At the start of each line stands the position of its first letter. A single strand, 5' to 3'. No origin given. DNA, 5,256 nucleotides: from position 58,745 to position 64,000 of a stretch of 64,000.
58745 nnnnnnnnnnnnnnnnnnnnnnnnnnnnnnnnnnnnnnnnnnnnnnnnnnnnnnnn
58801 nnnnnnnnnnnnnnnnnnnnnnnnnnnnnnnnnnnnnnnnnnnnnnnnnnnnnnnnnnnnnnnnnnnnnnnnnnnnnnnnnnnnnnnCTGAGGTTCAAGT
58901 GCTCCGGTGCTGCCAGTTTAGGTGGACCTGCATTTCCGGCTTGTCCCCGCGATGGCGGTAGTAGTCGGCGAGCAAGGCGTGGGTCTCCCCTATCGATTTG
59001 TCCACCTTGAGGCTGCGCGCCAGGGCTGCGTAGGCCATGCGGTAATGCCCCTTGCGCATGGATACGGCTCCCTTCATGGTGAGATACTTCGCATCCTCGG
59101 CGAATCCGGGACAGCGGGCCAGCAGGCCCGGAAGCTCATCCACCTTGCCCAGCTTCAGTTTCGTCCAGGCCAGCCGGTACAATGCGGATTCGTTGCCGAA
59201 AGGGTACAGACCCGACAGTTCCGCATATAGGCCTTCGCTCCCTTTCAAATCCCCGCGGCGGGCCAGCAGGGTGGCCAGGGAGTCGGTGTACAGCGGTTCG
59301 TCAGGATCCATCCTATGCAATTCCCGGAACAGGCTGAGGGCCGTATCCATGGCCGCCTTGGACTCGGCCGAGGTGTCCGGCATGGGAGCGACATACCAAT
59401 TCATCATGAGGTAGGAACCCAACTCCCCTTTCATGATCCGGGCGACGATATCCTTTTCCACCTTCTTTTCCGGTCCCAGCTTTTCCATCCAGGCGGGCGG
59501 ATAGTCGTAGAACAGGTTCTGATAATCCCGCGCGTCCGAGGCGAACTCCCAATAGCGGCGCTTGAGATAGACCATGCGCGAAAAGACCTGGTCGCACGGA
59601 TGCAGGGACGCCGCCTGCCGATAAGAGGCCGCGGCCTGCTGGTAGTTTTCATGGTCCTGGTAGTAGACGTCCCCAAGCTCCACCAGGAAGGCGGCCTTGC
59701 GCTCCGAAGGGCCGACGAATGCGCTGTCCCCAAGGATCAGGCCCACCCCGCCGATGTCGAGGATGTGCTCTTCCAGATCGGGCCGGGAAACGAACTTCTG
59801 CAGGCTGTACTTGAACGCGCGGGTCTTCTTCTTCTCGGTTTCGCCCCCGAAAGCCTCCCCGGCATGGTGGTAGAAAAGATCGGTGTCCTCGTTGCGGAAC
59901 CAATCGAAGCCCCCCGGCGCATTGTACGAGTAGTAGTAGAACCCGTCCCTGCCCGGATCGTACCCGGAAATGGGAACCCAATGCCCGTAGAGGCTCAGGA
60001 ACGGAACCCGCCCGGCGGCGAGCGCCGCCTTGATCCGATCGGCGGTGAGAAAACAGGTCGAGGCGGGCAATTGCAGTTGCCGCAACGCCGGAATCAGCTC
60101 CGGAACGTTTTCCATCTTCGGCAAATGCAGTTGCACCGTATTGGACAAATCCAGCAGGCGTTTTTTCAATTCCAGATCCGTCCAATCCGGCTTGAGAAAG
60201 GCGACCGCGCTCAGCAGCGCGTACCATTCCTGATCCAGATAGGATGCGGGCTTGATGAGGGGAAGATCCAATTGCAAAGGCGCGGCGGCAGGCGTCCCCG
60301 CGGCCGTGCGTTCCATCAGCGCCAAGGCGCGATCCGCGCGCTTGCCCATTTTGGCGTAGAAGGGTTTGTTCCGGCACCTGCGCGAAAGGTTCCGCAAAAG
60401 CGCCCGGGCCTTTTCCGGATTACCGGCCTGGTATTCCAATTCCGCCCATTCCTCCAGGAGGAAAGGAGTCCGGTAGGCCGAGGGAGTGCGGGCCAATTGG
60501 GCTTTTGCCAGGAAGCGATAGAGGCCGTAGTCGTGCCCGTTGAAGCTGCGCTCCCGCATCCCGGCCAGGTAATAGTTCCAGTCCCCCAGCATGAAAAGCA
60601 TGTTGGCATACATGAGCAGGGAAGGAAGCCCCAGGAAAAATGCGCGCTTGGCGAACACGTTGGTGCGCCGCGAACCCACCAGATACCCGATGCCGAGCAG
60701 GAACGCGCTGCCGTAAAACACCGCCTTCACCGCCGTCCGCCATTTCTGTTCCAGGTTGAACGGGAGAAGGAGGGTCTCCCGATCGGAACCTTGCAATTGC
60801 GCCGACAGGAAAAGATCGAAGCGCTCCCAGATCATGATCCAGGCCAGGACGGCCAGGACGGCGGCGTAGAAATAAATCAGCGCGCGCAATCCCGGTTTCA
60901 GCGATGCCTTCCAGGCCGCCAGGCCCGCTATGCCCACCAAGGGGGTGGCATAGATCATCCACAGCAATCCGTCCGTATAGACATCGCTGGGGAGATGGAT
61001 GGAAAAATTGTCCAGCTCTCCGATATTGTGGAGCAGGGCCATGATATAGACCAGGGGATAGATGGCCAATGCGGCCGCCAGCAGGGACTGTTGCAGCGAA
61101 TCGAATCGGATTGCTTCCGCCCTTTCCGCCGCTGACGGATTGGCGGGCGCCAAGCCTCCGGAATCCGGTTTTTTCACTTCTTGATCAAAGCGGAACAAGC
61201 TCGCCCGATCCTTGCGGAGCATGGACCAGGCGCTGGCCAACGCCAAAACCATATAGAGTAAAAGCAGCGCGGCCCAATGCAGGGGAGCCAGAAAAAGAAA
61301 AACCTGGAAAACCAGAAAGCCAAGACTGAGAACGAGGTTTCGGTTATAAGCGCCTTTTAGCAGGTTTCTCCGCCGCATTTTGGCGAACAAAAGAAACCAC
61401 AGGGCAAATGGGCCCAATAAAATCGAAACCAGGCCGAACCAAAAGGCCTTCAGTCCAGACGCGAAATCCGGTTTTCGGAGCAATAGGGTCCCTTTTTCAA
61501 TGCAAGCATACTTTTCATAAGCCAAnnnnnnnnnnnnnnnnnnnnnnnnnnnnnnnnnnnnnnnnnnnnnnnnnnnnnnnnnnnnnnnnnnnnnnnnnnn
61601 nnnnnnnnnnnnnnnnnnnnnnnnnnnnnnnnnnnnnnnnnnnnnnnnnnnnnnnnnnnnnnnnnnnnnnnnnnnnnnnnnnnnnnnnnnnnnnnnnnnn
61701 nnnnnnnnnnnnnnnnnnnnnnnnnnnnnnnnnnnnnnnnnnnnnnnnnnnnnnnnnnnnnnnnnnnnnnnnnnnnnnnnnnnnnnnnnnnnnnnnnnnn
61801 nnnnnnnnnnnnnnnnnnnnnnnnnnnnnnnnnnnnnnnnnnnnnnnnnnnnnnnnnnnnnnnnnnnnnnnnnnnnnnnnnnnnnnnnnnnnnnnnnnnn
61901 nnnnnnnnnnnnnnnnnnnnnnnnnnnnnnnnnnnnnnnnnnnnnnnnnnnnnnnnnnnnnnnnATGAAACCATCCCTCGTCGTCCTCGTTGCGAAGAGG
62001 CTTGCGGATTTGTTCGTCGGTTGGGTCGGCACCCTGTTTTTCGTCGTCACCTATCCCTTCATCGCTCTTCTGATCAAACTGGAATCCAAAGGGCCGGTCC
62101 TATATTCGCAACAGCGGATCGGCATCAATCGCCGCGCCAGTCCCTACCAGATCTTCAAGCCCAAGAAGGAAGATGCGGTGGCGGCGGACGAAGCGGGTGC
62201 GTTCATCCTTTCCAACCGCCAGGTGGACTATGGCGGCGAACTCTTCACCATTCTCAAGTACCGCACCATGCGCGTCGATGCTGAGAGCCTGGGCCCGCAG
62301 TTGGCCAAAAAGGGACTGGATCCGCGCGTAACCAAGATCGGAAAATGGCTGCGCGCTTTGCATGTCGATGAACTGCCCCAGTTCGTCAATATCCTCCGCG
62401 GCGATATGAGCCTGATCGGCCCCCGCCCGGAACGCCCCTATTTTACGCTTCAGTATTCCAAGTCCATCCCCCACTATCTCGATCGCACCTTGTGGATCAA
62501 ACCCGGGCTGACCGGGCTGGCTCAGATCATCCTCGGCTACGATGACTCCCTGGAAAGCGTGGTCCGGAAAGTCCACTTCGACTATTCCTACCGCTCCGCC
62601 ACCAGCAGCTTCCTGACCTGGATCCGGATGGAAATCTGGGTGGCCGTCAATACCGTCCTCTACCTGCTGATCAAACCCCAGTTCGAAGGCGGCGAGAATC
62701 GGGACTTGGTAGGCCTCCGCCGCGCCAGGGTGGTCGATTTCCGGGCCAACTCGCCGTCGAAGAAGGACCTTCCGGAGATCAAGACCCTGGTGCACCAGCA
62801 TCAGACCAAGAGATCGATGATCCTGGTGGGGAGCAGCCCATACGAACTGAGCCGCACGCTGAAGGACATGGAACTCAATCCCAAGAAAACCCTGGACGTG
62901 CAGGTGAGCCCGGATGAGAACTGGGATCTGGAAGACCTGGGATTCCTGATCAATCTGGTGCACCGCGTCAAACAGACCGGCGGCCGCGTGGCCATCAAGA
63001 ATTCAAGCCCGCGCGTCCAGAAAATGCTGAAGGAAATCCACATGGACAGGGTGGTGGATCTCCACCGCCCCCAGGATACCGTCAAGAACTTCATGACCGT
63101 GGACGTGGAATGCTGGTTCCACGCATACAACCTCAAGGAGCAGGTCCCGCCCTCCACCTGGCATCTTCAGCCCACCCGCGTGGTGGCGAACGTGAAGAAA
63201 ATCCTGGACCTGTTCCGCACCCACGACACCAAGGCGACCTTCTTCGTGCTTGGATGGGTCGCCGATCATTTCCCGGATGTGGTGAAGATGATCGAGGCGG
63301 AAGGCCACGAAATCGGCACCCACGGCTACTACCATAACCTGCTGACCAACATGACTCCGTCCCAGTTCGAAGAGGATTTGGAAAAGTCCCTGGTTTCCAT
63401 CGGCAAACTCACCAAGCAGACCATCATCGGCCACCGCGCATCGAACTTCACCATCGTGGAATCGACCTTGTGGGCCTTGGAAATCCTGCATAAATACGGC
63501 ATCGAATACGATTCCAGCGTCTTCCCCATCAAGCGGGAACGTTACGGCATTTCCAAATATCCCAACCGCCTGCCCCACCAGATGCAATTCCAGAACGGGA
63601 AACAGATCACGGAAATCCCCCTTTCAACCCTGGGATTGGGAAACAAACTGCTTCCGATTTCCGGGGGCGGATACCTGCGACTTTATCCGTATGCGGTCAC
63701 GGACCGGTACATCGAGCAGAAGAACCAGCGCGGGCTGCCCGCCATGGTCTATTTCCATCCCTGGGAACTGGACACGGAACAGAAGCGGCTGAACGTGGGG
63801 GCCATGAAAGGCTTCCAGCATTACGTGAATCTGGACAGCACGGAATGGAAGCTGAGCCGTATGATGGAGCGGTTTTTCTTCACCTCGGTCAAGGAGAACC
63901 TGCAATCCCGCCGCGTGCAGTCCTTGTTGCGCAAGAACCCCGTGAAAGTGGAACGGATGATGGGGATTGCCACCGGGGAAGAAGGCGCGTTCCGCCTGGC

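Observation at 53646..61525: Candidate novel envelope system: tandem paralogous giant membrane C39-like/TPR proteins (one with the Cys lost) in an operon with a lipoprotein, a small membrane protein and an ABC-2 exporter, divergent from the sugar-transferase/deacetylase gene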

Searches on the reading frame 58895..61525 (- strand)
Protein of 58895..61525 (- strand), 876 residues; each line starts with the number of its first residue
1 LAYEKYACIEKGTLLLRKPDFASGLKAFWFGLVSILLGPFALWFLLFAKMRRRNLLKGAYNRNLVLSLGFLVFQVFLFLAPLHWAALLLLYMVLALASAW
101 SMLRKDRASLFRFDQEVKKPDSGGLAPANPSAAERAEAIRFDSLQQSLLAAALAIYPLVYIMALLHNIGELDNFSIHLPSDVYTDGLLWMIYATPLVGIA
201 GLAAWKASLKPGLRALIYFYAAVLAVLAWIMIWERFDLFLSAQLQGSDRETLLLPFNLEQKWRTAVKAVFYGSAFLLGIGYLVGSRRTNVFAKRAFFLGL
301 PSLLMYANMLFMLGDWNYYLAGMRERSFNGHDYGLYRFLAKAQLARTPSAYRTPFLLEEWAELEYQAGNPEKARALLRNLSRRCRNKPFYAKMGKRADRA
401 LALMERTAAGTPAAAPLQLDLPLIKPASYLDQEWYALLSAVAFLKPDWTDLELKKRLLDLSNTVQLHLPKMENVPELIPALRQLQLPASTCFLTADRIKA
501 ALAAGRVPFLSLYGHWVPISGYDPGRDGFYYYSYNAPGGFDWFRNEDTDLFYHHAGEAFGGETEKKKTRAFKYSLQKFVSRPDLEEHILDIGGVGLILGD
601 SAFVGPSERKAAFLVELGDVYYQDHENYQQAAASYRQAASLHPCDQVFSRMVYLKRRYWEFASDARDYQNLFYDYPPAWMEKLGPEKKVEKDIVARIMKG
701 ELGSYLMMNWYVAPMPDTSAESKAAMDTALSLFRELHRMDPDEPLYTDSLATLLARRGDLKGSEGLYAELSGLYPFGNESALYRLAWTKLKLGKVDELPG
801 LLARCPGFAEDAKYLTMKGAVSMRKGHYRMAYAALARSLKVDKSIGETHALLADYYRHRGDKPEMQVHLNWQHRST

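Call 3: search_protein_families(library=pfam, proteins=[window:58895-61525:-], max_evalue=0.1)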
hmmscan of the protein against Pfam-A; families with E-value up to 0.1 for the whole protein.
window:58895-61525:- (876 aa): 7 families
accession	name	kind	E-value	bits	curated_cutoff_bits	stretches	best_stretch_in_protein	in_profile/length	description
PF07719.23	TPR_2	-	8.8e-05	22.8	27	0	621-643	10-32/34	Tetratricopeptide repeat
PF13432.12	TPR_16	-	0.00039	21.3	32.7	0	611-641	31-60/65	Tetratricopeptide repeat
PF13428.12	TPR_14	-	0.0017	19.3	23.5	0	356-386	3-33/44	Tetratricopeptide repeat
PF14938.12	SNAP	-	0.0035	17.3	25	1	608-670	111-173/282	Soluble NSF attachment protein, SNAP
PF13424.12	TPR_12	-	0.027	15.1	30.1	0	609-639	43-72/77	Tetratricopeptide repeat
PF25060.1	ARM_TT21_2nd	-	0.074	13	27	0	802-859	215-269/270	Tetratricopeptide repeat protein 21 second ARM domain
PF11341.13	DUF3143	-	0.097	13.5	25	0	555-589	38-63/65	Protein of unknown function (DUF3143)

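Call 4: search_protein_families(library=ncbifam, proteins=[window:58895-61525:-], max_evalue=0.1)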
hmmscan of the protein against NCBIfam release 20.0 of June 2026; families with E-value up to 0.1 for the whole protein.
window:58895-61525:- (876 aa): 4 families
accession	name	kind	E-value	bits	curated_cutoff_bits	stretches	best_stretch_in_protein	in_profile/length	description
TIGR02552.1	LcrH_SycD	equivalog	4e-05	23.3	104.8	0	361-401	93-133/136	SycD/LcrH family type III secretion system chaperone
TIGR02521.1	type_IV_pilW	equivalog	0.0002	21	154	0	813-862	32-81/234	type IV pilus biogenesis/stability protein PilW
NF047371.1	FlcA_CTERM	equivalog_domain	0.00044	18.8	300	1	725-771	488-534/646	periplasmic flagellar collar protein FlcA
TIGR02917.1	PEP_TPR_lipo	equivalog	0.013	13.4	312.2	0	781-853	331-404/899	XrtA/PEP-CTERM system TPR-repeat protein PrsT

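Call 9: find_homologous_proteins(query=window:58895-61525:-)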
Query window:58895-61525:- (876 aa): 59 proteins with E <= 0.001 among 8000 candidates.
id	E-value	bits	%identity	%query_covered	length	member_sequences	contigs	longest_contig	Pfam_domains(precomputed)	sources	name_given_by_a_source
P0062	0.0e+0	1883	100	94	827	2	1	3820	PF13432.13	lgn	-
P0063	0.0e+0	1559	77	98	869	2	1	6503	-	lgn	-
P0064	0.0e+0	1482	75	99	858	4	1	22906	-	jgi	jgi:hypothetical protein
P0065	0.0e+0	1474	76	97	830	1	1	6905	-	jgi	jgi:hypothetical protein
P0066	0.0e+0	1471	77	94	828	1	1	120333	PF07719.24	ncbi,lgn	-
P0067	0.0e+0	1449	81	88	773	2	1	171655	-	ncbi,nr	ncbi:MAG TPA: hypothetical protein VJ385_17840 [Fibrobacteria bacterium]|nr:hypothetical protein [Fi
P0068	0.0e+0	1431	72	98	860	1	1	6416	-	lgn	-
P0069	0.0e+0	1419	71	98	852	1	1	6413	-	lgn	-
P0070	0.0e+0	1418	75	94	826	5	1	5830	-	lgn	-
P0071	0.0e+0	1398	70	98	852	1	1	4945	PF07719.24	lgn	-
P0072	0.0e+0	1395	71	98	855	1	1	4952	PF13428.13,PF07719.24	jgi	jgi:tetratricopeptide (TPR) repeat protein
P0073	0.0e+0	1369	68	99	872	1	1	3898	-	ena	-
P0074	0.0e+0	1348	76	86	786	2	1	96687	-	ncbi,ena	-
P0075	0.0e+0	1334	71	94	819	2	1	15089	-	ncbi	ncbi:MAG: hypothetical protein ABI036_13610 [Fibrobacteria bacterium]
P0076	0.0e+0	1308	67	98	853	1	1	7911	-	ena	-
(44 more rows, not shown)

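Call 41: predict_structure(alignment_id=A3)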
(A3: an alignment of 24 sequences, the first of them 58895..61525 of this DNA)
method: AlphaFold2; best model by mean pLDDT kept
length: 876 residues; sequences in the alignment: 24
mean_pLDDT: 82.2   pTM: 0.76
mean pLDDT of the five models: 82.2, 81.3, 80.1, 79.3, 75.4
residues with pLDDT >= 90: 377; 70-90: 356; 50-70: 73; < 50: 70
segments of 3 or more residues with pLDDT < 50: 1-20, 114-141, 172-174, 538-546, 570-573
pLDDT, mean of each block of 10 residues (from residue 1): 32 32 77 90 86 71 89 92 93 94 82 45 38 44 75 88 77 54 82 88 74 81 90 88 68 77 91 87 80 88 91 90 84 89 90 91 90 95 91 92 85 77 70 86 81 80 61 88 90 94 94 89 91 62 46 53 54 72 91 90 92 94 89 95 92 88 75 77 85 91 88 80 89 94 93 94 95 87 96 94 91 96 94 95 91 94 93 76
secondary structure, 60 per line:
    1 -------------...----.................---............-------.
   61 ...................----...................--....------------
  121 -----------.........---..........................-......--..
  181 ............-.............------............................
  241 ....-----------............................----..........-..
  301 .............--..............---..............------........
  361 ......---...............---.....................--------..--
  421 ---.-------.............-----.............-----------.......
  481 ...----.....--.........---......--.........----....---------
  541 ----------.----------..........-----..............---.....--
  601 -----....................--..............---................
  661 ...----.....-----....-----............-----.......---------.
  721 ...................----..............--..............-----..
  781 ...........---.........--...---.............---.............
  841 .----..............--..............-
elements in order (helices of 4 or more, strands of 3 or more residues): H21-37 H41-52 H60-79 H84-102 H105-108 H132-140 H144-169 H171-176 H179-192 H194-206 H213-244 H256-283 H288-297 H299-313 H316-329 H333-346 H353-366 H370-384 H388-408 H432-444 H450-462 H474-483 E488-492 H495-503 E507-512 E515-523 E528-531 H562-571 E577-580 H581-590 E594-598 H606-625 H628-641 H645-663 H668-672 H678-681 H687-698 H704-710 H720-739 H744-757 H760-773 H779-791 H795-803 H812-824 H828-841 H846-859 H862-875

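Call 45: fold_search(model_id=the predicted structure, library=pdb)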
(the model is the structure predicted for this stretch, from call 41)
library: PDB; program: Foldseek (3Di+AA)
matches with E <= 10: 1385; with E <= 0.001: 126
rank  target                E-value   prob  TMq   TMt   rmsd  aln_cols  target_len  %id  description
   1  8chy                  1.3e-06  1.00  0.21  0.57   7.0       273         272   18  Crystal structure of an 8-repeat consensus TPR superhelix with Zinc. (released 2024-02-21)
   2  3fp3                  1.7e-06  1.00  0.15  0.25  28.8       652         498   12  Crystal structure of Tom71 (released 2009-07-28)
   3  9qhb                  1.8e-06  1.00  0.20  0.52   7.4       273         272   16  Crystal structure of 16-repeat CTPR protein with eliminated coordination sites (released 2025-10-22)
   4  1w3b_A                3.4e-06  1.00  0.17  0.34  13.0       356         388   15  The superhelical TPR domain of O-linked GlcNAc transferase reveals structural similarities to importin alpha. (released 2004-09-09)
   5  9gaw_J                1.5e-05  1.00  0.18  0.30  21.7       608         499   12  High-resolution structure of the Anaphase-promoting complex/cyclosome (APC/C) bound to co-activator Cdh1 (released 2024-08-14)
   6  6voa_E                1.7e-05  1.00  0.17  0.35  10.8       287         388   12  Cryo-EM structure of the BBSome-ARL6 complex (released 2020-06-24)
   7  6eou                  1.8e-05  1.00  0.18  0.37  12.6       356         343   14  O-GlcNAc transferase TPR domain with the intellectual disability associated mutation L254F (released 2018-05-09)
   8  6vbv_4                1.9e-05  1.00  0.17  0.35  10.8       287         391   12  Structure of the bovine BBSome:ARL6:GTP complex (released 2020-01-29)
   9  9gaw_P                2.0e-05  1.00  0.17  0.27  20.4       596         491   12  High-resolution structure of the Anaphase-promoting complex/cyclosome (APC/C) bound to co-activator Cdh1 (released 2024-08-14)
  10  2xpi_D                2.1e-05  1.00  0.17  0.25  22.2       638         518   13  Crystal structure of APC/C hetero-tetramer Cut9-Hcn1 (released 2011-03-30)
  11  6vbu_4                2.1e-05  1.00  0.17  0.34  10.6       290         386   12  Structure of the bovine BBSome complex (released 2020-01-29)
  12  8pkp_J                2.1e-05  1.00  0.15  0.24  21.5       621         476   12  Cryo-EM structure of the apo Anaphase-promoting complex/cyclosome (APC/C) at 3.2 Angstrom resolution (released 2023-07-19)
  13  5l9u_F                2.2e-05  1.00  0.18  0.30  21.9       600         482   12  Model of human Anaphase-promoting complex/Cyclosome (APC/C-CDH1) with a cross linked Ubiquitin variant-substrate-UBE2C (released 2016-09-14)
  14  8bbg_D                2.3e-05  1.00  0.18  0.13  30.9       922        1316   11  Structure of the IFT-A complex; anterograde IFT-A train model (released 2022-12-21)
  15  9rtt_Q                2.5e-05  1.00  0.15  0.15  30.1       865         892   11  Activated Elongation Complex with IWS1 and ELOF1 (released 2025-09-03)
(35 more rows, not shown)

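Call 63: search_protein_families(library=padloc, proteins=[window:58895-61525:-], max_evalue=0.01)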
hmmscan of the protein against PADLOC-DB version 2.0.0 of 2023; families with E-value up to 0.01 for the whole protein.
window:58895-61525:- (876 aa): 0 families

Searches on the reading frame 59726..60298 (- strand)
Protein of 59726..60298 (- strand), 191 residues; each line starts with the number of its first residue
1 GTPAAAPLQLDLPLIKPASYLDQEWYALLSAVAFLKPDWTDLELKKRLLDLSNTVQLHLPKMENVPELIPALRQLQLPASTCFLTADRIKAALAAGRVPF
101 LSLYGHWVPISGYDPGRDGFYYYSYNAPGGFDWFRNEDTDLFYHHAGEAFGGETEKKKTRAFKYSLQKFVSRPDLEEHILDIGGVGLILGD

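Call 76: search_solved_structures(query=A5, max_evalue=10, show_alignments=2)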
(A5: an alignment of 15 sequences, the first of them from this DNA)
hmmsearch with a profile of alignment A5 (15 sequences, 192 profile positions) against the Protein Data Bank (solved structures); distinct sequences matched with E-value up to 10: 2.
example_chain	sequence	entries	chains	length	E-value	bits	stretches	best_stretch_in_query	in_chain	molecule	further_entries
3mej_A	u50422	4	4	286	0.073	16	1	31-146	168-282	transcriptional regulator ywtF | Putative transcriptional regulator ywtF | Polyisoprenyl-teichoic acid--peptidoglycan teichoic acid transferase TagT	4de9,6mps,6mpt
6uf5_A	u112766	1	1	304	0.3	14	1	31-141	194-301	Polyisoprenyl-teichoic acid--peptidoglycan teichoic acid transferase TagT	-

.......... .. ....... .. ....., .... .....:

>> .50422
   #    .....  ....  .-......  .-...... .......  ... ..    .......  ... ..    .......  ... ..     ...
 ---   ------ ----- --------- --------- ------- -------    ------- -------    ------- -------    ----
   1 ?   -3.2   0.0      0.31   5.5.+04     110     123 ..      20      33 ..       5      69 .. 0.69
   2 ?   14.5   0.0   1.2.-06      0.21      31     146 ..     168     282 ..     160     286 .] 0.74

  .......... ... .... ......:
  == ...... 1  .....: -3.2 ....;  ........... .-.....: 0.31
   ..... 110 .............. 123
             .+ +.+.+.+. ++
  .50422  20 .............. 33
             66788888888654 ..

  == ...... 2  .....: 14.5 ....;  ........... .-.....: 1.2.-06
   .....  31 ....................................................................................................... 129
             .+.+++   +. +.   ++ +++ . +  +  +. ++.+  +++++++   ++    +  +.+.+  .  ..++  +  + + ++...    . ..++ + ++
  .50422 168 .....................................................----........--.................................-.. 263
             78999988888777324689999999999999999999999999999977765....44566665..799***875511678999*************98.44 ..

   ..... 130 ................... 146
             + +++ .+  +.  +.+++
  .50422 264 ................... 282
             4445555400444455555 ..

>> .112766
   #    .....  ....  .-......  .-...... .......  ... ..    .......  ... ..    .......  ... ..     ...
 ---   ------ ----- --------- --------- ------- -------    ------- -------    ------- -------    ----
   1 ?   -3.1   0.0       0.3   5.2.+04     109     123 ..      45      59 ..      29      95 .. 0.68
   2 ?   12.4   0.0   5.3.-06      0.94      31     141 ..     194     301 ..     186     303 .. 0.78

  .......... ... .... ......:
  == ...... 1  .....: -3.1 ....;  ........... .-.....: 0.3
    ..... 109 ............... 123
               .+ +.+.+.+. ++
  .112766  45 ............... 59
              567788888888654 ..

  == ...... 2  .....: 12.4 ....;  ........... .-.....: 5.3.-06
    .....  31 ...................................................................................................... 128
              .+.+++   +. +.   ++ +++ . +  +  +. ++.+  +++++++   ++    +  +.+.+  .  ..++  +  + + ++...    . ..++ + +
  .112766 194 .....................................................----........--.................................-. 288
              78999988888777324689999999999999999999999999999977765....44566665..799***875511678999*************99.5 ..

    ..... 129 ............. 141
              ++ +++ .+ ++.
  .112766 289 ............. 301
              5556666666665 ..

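Call 77: search_protein_families(library=pfam, alignment_id=A5, max_evalue=10)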
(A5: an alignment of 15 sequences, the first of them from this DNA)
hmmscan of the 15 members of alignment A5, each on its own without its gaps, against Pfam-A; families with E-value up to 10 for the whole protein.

A. member 1, seq(191 aa): 2 families
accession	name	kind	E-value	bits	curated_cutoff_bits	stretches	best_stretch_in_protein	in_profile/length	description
PF11341.13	DUF3143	-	0.015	16.1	25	1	143-180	35-63/65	Protein of unknown function (DUF3143)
PF09445.16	Methyltransf_15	-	0.31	11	22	1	19-84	85-146/165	RNA cap guanine-N2 methyltransferase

B. families by the number of members that match (of 15 scanned): 4 families
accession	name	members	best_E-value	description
PF11341.13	DUF3143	1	0.015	Protein of unknown function (DUF3143)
PF08845.15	SymE_toxin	1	0.07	Toxin SymE, type I toxin-antitoxin system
PF14159.11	CAAD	1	0.12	CAAD domains of cyanobacterial aminoacyl-tRNA synthetase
PF09445.16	Methyltransf_15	1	0.31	RNA cap guanine-N2 methyltransferase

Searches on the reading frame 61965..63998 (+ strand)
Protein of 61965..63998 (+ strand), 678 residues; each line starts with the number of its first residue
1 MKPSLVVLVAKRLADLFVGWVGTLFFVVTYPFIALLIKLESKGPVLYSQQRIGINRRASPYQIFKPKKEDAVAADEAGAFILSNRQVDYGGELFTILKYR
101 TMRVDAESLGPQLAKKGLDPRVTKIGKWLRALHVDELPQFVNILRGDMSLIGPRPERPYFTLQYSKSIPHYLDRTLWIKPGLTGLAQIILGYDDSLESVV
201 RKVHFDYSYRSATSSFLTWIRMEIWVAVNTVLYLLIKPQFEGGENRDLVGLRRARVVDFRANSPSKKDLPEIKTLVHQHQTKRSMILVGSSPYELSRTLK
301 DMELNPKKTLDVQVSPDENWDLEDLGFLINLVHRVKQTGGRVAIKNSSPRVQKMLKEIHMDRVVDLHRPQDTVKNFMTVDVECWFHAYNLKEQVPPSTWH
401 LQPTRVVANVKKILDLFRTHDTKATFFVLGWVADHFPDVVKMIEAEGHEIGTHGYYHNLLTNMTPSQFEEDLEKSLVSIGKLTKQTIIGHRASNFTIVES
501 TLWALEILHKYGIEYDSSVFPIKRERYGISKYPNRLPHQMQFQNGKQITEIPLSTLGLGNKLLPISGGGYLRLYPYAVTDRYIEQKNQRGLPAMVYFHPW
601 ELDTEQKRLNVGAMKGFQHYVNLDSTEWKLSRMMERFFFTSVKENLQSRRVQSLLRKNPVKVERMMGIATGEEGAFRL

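Call 70: search_protein_families(library=pfam, proteins=[window:61965-63998:+], max_evalue=0.001)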
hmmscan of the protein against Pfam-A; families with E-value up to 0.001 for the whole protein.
window:61965-63998:+ (678 aa): 3 families
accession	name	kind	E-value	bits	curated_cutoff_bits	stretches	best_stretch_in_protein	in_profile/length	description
PF02397.22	Bac_transf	-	9.2e-47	159.3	27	2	76-217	31-165/179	Bacterial sugar transferase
PF11959.13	DUF3473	-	5e-39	133.7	29.6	1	517-645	1-128/130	Domain of unknown function (DUF3473)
PF01522.26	Polysacc_deac_1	-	3.6e-19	69.4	23.1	1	408-501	19-112/124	Polysaccharide deacetylase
